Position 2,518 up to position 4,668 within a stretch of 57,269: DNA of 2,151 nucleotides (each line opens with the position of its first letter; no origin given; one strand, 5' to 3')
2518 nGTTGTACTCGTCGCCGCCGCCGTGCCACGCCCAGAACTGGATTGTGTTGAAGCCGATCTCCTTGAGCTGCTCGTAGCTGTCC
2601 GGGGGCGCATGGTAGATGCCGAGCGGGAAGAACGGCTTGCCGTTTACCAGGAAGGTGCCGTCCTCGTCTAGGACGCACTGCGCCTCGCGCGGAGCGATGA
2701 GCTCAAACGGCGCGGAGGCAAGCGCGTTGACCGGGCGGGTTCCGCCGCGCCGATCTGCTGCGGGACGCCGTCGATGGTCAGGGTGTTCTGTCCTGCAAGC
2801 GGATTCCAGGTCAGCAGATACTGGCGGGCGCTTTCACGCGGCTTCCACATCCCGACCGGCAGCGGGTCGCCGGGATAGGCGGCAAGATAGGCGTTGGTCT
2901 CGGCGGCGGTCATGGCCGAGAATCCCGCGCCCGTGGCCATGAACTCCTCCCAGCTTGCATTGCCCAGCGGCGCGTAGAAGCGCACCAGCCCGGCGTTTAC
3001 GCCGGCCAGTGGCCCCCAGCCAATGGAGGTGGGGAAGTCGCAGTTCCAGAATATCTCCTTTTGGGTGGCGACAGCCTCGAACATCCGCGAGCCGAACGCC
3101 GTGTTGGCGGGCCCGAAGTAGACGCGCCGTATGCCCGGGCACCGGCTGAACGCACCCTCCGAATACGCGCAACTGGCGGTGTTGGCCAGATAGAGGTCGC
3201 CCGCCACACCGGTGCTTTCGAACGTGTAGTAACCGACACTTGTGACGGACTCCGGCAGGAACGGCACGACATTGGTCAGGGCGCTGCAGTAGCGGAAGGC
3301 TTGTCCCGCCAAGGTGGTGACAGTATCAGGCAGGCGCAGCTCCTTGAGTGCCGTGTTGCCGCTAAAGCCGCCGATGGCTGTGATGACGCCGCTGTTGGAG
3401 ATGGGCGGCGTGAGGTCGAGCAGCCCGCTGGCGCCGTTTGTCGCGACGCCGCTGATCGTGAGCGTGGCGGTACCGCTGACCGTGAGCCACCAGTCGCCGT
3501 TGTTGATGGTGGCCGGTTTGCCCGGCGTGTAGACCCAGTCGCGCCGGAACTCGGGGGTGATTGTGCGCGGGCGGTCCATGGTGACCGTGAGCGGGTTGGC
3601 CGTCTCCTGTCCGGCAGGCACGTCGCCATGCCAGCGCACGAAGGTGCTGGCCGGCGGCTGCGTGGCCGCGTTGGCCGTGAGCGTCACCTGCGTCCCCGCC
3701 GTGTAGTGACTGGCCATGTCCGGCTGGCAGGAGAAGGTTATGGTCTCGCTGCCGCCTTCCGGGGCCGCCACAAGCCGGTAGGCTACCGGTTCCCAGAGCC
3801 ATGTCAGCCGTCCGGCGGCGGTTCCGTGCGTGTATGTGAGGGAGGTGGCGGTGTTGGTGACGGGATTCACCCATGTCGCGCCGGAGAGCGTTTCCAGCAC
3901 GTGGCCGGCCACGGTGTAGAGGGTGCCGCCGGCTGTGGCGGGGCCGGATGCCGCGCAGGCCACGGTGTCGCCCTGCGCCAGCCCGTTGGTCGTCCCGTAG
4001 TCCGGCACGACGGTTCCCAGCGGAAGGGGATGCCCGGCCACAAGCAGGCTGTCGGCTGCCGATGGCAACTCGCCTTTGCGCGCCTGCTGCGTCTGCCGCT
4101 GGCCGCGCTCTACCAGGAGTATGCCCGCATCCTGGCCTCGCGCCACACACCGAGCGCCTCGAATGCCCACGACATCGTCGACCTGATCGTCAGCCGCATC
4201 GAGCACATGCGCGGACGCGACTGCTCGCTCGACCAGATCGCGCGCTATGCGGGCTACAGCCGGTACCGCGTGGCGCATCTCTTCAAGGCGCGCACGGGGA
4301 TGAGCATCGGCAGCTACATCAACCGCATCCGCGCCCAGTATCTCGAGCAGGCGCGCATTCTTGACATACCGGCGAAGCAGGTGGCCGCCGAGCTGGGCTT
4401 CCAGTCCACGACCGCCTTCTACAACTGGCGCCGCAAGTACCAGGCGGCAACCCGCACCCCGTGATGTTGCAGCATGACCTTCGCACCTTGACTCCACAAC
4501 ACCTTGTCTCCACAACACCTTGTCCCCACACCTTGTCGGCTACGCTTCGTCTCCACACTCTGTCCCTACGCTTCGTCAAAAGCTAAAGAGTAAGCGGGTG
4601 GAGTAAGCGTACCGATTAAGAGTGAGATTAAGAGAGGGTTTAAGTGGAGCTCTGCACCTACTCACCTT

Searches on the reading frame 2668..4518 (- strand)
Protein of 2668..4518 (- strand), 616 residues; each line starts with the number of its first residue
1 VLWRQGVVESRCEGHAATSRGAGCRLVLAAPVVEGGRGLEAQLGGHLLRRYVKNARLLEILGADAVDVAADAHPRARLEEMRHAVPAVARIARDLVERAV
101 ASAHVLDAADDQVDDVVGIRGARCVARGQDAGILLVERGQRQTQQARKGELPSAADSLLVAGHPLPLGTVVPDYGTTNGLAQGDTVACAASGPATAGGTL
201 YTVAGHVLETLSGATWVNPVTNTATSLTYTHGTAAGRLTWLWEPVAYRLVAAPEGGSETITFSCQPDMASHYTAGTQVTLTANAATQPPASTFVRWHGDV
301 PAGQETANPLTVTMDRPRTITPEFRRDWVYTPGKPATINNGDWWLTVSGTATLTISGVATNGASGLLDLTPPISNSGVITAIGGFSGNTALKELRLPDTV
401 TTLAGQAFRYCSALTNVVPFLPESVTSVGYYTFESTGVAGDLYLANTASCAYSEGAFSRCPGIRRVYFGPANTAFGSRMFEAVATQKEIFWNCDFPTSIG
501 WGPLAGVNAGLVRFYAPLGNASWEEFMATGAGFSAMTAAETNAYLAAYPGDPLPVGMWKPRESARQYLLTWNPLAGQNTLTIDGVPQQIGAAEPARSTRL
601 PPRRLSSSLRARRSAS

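Call 40: search_protein_families(library=pfam, proteins=[window:2668-4518:-], max_evalue=0.001)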
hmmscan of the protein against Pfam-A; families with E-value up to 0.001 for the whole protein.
window:2668-4518:- (616 aa): 2 families
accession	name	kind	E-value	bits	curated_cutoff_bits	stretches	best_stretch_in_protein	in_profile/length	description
PF13306.12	LRR_5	-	2.7e-10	40.7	27.7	1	385-483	8-101/127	BspA type Leucine rich repeat region (6 copies)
PF18998.6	Flg_new_2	-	1.4e-05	25.5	23.6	1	261-326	14-71/73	Divergent InlB B-repeat domain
